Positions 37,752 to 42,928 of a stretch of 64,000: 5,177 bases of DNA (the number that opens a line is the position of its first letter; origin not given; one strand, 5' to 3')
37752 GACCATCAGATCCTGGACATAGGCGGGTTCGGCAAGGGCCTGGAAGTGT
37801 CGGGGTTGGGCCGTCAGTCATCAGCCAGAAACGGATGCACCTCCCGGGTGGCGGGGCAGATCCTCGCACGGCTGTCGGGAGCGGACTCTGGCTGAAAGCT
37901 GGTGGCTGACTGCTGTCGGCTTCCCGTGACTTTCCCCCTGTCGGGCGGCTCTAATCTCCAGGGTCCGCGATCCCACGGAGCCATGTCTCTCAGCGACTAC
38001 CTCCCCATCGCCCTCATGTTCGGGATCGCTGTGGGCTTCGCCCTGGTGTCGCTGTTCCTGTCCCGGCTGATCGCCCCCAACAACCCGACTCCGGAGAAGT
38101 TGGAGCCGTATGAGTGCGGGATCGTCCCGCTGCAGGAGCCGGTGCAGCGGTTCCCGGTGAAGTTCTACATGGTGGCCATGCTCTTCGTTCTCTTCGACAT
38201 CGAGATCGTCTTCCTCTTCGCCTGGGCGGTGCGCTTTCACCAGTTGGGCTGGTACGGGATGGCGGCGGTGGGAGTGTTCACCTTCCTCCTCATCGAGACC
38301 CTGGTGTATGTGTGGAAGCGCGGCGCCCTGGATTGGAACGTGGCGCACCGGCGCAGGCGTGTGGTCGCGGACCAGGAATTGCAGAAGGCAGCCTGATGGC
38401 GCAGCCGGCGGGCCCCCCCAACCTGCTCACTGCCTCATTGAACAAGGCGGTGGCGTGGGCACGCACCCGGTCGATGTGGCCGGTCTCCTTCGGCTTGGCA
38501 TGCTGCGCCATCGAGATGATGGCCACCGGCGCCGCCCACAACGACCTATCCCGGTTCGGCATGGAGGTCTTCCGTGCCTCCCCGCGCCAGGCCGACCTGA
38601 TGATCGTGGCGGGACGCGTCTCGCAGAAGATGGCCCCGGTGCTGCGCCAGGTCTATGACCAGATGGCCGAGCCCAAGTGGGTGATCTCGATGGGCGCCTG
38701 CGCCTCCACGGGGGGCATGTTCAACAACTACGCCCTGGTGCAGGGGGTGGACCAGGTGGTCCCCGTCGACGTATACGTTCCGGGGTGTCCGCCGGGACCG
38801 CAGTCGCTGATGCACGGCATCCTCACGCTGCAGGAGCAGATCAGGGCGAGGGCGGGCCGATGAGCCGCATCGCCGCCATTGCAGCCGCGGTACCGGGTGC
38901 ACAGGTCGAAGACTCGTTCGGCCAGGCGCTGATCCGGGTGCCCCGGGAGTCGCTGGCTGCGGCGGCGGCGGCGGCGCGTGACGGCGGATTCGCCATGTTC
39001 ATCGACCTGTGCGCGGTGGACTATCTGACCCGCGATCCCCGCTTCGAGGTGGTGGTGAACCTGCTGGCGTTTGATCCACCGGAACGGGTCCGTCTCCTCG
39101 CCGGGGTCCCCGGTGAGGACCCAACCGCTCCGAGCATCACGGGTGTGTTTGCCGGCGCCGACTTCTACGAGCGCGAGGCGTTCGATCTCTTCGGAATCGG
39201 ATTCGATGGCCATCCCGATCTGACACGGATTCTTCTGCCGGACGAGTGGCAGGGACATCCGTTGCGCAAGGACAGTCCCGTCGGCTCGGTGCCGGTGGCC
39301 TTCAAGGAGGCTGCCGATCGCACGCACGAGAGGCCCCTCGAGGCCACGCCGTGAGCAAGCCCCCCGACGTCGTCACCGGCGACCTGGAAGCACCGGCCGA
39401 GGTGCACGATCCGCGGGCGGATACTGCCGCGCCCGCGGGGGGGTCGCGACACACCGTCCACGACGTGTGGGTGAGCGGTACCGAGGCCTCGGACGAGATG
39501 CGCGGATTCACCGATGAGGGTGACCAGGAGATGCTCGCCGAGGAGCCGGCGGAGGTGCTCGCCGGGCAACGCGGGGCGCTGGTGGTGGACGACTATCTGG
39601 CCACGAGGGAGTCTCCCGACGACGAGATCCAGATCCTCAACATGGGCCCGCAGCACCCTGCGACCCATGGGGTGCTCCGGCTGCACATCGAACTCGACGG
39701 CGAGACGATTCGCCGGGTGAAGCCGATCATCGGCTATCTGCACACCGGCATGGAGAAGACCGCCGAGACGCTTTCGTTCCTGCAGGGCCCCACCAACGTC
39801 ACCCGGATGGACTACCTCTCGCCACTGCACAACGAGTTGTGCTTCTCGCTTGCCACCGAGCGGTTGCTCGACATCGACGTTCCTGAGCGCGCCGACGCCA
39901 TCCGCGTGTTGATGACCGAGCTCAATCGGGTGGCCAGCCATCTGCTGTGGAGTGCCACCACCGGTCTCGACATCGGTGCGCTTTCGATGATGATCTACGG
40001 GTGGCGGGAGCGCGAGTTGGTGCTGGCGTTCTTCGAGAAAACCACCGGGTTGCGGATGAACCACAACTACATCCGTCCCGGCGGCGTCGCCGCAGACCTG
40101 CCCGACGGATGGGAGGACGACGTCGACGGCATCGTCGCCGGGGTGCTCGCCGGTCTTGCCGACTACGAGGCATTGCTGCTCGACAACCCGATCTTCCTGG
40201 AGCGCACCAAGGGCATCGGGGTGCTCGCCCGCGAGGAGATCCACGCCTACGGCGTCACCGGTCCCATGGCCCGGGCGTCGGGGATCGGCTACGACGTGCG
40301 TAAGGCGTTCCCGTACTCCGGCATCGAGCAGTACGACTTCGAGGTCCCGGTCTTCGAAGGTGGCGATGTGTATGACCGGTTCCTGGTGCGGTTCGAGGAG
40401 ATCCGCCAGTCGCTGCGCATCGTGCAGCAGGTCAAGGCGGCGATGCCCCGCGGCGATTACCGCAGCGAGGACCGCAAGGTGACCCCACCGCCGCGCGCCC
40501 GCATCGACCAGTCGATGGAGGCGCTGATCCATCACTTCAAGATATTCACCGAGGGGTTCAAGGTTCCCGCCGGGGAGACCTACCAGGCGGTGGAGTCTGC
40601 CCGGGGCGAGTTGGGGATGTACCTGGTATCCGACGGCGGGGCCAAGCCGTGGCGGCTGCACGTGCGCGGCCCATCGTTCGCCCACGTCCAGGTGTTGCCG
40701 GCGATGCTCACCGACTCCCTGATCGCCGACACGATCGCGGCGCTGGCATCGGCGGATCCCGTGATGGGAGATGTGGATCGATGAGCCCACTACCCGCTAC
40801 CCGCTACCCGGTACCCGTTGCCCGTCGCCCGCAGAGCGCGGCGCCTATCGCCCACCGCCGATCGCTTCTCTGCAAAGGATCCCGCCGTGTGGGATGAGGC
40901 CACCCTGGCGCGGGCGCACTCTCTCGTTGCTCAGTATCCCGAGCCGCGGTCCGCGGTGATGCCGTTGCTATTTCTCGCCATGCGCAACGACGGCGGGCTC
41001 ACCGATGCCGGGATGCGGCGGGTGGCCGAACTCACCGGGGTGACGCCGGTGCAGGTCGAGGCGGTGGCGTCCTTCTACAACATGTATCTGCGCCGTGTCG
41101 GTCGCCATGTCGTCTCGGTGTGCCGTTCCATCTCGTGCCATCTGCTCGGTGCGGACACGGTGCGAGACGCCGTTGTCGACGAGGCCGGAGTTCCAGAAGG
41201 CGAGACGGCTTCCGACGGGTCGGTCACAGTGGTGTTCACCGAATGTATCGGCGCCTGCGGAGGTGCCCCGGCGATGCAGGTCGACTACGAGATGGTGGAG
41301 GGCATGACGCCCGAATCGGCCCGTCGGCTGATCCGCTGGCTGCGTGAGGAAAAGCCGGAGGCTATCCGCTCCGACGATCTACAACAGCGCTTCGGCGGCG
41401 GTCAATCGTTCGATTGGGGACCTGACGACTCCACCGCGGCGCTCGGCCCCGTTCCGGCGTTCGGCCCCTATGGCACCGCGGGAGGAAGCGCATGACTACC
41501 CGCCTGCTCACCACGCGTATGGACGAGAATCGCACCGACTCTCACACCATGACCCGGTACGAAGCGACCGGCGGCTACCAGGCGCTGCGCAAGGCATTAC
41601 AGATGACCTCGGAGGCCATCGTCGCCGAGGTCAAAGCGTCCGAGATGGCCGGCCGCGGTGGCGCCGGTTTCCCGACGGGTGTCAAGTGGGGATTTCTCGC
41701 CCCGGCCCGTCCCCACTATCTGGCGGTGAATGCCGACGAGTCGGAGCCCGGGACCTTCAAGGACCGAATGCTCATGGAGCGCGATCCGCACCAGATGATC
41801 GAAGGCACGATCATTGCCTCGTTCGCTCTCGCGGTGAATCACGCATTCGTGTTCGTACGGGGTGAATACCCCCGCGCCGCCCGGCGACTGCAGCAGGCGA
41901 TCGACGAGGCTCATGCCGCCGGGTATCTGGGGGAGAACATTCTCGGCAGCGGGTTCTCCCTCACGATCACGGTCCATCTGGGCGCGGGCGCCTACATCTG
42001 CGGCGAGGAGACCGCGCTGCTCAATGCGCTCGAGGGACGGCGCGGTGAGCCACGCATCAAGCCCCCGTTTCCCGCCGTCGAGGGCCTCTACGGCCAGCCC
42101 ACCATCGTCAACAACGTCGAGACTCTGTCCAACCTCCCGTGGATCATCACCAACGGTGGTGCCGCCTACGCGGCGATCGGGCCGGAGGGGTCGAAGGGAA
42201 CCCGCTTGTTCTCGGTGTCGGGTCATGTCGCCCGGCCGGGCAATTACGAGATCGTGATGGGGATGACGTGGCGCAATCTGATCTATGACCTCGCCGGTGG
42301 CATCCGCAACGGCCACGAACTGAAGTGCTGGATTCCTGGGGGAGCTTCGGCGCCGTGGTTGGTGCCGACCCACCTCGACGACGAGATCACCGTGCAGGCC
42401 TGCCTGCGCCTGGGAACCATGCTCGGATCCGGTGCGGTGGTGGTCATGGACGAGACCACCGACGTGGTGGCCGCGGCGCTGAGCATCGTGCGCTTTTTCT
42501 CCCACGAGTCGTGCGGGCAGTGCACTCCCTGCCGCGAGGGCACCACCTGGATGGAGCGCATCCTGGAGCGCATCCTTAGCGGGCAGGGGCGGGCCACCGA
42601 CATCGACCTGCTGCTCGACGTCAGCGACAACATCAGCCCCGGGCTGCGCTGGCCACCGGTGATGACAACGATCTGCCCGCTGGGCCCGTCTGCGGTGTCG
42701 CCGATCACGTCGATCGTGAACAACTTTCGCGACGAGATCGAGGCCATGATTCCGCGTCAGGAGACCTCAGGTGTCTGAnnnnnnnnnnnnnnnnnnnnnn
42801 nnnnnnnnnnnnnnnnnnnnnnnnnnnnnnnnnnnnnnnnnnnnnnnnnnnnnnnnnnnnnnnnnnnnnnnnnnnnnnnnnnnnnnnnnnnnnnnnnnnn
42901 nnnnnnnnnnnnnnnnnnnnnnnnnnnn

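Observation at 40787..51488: Tandem 7-bp repeat arrays at four junctions inside the nuo operon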

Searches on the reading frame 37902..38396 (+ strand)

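Call 16: search_protein_families(library=ncbifam, proteins=[window:37902-38396:+])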
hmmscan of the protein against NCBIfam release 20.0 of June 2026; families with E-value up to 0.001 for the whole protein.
window:37902-38396:+ (164 aa): 6 families
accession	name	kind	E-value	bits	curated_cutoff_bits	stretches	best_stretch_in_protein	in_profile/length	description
NF005922.0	PRK07928.1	equivalog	6.6e-36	123.3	155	1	31-146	2-119/119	NADH-quinone oxidoreductase subunit A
NF006303.0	PRK08489.1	equivalog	3.5e-27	95.5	145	1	38-146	19-126/129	NAD(P)H-quinone oxidoreductase subunit 3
NF005839.0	PRK07756.1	equivalog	3e-25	88.9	163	1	32-146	8-122/122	NADH-quinone oxidoreductase subunit A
NF005022.0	PRK06432.1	equivalog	7.3e-11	42.3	164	1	64-145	68-149/151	NADH dehydrogenase subunit A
NF004726.0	PRK06073.1-1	equivalog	1.7e-05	24.9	150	1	37-134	13-103/129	NADH dehydrogenase subunit A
NF004727.0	PRK06073.1-2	equivalog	3.7e-05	23.8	101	1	36-110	7-81/120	NADH dehydrogenase subunit A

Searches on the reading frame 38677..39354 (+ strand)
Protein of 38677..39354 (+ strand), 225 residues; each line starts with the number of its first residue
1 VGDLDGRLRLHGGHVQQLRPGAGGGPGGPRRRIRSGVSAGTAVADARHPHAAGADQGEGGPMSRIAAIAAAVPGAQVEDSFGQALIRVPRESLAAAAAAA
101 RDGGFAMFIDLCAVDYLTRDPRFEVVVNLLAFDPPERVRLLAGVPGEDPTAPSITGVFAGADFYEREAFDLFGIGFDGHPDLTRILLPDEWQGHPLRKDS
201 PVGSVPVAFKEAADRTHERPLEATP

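Call 16: search_protein_families(library=ncbifam, proteins=[window:38677-39354:+])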
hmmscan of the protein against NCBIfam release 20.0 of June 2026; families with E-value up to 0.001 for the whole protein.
window:38677-39354:+ (225 aa): 17 families
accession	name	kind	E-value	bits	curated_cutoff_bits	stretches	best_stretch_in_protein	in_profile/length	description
NF005856.0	PRK07785.1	equivalog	7.3e-35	121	224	1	81-213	99-235/246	NADH-quinone oxidoreductase subunit C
TIGR01961.1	NuoC_fam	subfamily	1.9e-33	115.6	122.45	1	88-202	5-120/122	NADH (or F420H2) dehydrogenase, subunit C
NF004733.0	PRK06074.1-5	equivalog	3.3e-32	111.8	225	1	80-220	27-170/203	NADH-quinone oxidoreductase subunit C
NF009808.0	PRK13292.1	equivalog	1.3e-29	102.6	1156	1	105-223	273-396/791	NADH-quinone oxidoreductase subunit B/C/D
NF004737.0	PRK06074.2-4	equivalog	9.4e-26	90.5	144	1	78-205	8-129/150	NADH-quinone oxidoreductase subunit C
NF006304.0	PRK08491.1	equivalog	1.5e-25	90.3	228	1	82-202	57-176/263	NADH-quinone oxidoreductase subunit C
NF004730.0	PRK06074.1-1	equivalog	1.8e-25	89.9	193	1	77-217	23-174/200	NADH-quinone oxidoreductase subunit C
NF004732.0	PRK06074.1-4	equivalog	1.7e-23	83.6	376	1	121-220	115-216/250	NADH-quinone oxidoreductase subunit C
NF005832.0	PRK07735.1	equivalog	2.2e-23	83.2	431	1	105-199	331-422/430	NADH-quinone oxidoreductase subunit C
NF008728.0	PRK11742.1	equivalog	2.4e-23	82.4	840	1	102-202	67-174/598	NADH-quinone oxidoreductase subunit C/D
NF009141.0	PRK12494.1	equivalog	4e-23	82.2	175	1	58-199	18-162/175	NAD(P)H-quinone oxidoreductase subunit J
NF004731.0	PRK06074.1-3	equivalog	5.7e-20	72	303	1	103-212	49-158/207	NADH-quinone oxidoreductase subunit C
NF040611.1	F420_dehyd_FpoC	exception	3e-17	63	220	1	110-199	56-145/158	F420H2 dehydrogenase subunit FpoC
NF004735.0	PRK06074.2-2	equivalog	9.8e-17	61.3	176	1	107-199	53-145/158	NADH-quinone oxidoreductase subunit C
NF004736.0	PRK06074.2-3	equivalog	2.1e-13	50.3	239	1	104-215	61-173/183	NADH-quinone oxidoreductase subunit C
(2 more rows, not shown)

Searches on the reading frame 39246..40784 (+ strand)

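Call 16: search_protein_families(library=ncbifam, proteins=[window:39246-40784:+])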
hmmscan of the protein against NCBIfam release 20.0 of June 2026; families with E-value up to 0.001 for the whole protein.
window:39246-40784:+ (512 aa): 7 families
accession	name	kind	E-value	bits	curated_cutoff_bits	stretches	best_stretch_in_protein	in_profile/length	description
NF004739.1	PRK06075.1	equivalog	2.9e-158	526.7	360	1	131-512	3-384/384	NADH-quinone oxidoreductase subunit D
TIGR01962.1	NuoD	equivalog_domain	6.1e-155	515.8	459.35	1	130-512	4-386/386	NADH dehydrogenase (quinone) subunit D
NF009808.0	PRK13292.1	equivalog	1.2e-127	426.8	1156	1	122-512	401-791/791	NADH-quinone oxidoreductase subunit B/C/D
NF008728.0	PRK11742.1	equivalog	8.5e-121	404.2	840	1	115-512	201-598/598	NADH-quinone oxidoreductase subunit C/D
NF008974.0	PRK12322.1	equivalog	3.7e-119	398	522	1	129-512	7-366/366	NADH-quinone oxidoreductase subunit D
NF005649.0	PRK07415.1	equivalog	2e-106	356.3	583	1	127-512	9-394/394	NAD(P)H-quinone oxidoreductase subunit H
NF040602.1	F420_dehyd_FpoD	exception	8.6e-97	324.5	600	1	127-512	6-372/372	F420H2 dehydrogenase subunit FpoD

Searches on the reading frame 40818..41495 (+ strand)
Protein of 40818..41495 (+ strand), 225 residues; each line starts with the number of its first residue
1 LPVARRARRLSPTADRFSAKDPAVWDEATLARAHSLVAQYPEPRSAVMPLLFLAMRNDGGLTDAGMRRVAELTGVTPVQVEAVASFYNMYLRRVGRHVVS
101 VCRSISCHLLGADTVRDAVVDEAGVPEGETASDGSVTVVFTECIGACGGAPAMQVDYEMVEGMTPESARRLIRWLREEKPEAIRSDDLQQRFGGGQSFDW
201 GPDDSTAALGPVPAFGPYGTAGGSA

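Call 16: search_protein_families(library=ncbifam, proteins=[window:40818-41495:+])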
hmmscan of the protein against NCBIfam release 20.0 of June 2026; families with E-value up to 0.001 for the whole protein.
window:40818-41495:+ (225 aa): 9 families
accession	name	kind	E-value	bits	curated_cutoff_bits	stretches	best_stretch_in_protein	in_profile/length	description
NF005721.0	PRK07539.1-1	equivalog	6.2e-46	157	308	1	19-181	20-183/292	NADH-quinone oxidoreductase subunit NuoE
TIGR01958.1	nuoE_fam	subfamily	2.7e-34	118.4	142.4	1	35-173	4-145/148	NADH-quinone oxidoreductase subunit NuoE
NF005722.0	PRK07539.1-2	equivalog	1.1e-33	116.6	141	1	32-173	12-154/157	NADH-quinone oxidoreductase subunit NuoE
NF005725.0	PRK07539.1-5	equivalog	1.6e-33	115.8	220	1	21-176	14-172/174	NADH-quinone oxidoreductase subunit NuoE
NF005723.0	PRK07539.1-3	equivalog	5.8e-28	97.7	226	1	29-172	6-153/158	NADH-quinone oxidoreductase subunit NuoE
NF005724.0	PRK07539.1-4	equivalog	4.7e-24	85.5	280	1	24-176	17-173/240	NADH-quinone oxidoreductase subunit NuoE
NF009040.0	PRK12373.1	equivalog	1.5e-21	77.6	514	1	25-191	15-185/400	NADH-quinone oxidoreductase subunit E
NF005747.0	PRK07571.1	equivalog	4.1e-21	75.4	224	1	44-178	36-171/173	bidirectional hydrogenase complex protein HoxE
NF004638.0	PRK05988.1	equivalog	2.5e-20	72.9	198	1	27-174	8-156/159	formate dehydrogenase subunit gamma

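Call 68: find_encoding_contigs(protein=window:40887-41492:+, flank=10000, max_places=10)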
Protein seq(202 aa) (202 aa): 1 contig read that carries it; 1 place shown.
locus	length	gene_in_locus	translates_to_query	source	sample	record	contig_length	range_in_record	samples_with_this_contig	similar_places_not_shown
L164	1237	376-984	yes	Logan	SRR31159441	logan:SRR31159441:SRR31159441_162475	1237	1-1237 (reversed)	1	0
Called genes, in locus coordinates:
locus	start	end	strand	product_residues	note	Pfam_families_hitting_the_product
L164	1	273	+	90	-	?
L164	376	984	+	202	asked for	PF01257:2Fe-2S_thioredx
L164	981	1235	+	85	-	?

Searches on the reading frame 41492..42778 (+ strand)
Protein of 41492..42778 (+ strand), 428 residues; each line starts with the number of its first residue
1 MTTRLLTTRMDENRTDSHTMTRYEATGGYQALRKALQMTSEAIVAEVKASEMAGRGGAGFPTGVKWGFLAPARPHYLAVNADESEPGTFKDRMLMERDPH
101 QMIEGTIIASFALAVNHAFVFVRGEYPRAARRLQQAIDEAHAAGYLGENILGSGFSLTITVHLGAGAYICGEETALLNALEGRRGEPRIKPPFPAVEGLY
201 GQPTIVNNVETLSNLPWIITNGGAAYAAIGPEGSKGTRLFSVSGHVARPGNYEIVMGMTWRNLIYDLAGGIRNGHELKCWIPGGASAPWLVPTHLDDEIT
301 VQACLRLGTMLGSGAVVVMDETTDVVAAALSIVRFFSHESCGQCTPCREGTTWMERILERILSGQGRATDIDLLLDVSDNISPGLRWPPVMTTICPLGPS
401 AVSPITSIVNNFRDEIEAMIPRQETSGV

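Call 16: search_protein_families(library=ncbifam, proteins=[window:41492-42778:+])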
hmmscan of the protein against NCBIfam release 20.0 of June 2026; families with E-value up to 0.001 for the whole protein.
window:41492-42778:+ (428 aa): 6 families
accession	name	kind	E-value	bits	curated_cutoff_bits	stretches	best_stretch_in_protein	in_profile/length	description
TIGR01959.1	nuoF_fam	equivalog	1.5e-171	570.4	558.65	1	11-420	7-410/410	NADH-quinone oxidoreductase subunit NuoF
NF010120.0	PRK13596.1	equivalog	8.4e-140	466.1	389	1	17-423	17-420/433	NADH-quinone oxidoreductase subunit NuoF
NF008436.0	PRK11278.1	equivalog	1.2e-130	436.4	749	1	5-424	13-430/448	NADH-quinone oxidoreductase subunit NuoF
TIGR01945.1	rnfC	subfamily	1.2e-14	53.7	245.95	1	29-140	110-221/435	RnfABCDGE type electron transport complex subunit C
NF003454.1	PRK05035.1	equivalog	6.1e-14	51.4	345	1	32-140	115-222/556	electron transport complex subunit RsxC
TIGR04481.1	PR_assoc_PrdC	equivalog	3.9e-09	35.8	490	1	40-141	73-172/425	proline reductase-associated electron transfer protein PrdC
